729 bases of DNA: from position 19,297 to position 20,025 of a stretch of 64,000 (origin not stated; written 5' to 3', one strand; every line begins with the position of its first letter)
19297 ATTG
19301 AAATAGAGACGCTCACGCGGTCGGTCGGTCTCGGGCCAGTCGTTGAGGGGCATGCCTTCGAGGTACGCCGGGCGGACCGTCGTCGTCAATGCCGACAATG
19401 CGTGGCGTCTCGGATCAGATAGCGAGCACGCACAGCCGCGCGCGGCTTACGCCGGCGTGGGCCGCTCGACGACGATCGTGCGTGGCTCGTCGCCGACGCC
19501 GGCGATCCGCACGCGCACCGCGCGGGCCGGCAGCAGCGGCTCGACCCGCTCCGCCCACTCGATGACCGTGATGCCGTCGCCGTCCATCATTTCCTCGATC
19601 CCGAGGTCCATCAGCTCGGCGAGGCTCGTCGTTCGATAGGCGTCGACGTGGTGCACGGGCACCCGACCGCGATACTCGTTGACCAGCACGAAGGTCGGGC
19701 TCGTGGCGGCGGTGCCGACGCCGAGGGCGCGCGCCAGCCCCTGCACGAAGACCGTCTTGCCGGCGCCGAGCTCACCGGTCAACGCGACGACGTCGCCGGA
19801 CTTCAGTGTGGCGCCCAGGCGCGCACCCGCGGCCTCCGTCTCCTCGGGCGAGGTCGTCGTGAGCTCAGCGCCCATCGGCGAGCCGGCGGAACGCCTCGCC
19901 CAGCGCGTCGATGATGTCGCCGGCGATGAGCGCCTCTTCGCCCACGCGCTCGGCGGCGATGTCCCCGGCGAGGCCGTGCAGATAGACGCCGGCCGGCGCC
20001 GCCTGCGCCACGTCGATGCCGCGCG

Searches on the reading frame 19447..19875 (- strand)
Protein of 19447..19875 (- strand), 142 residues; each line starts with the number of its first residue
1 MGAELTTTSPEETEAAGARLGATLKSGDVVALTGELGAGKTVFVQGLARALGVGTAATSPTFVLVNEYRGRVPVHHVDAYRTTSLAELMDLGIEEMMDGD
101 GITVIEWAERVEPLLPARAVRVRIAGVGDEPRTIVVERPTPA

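Call 8: search_protein_families(library=pfam, proteins=[window:19447-19875:-], max_evalue=0.01)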
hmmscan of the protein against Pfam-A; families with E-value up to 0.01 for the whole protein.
window:19447-19875:- (142 aa): 3 families
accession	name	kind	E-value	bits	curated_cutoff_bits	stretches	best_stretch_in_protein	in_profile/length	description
PF02367.23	TsaE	-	5.5e-39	133.5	26.6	1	8-131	2-125/128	Threonylcarbamoyl adenosine biosynthesis protein TsaE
PF05729.18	NACHT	-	0.0011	19.3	26.7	1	28-65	1-39/167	NACHT domain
PF13401.12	AAA_22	-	0.003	18.3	27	1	28-90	6-52/130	AAA domain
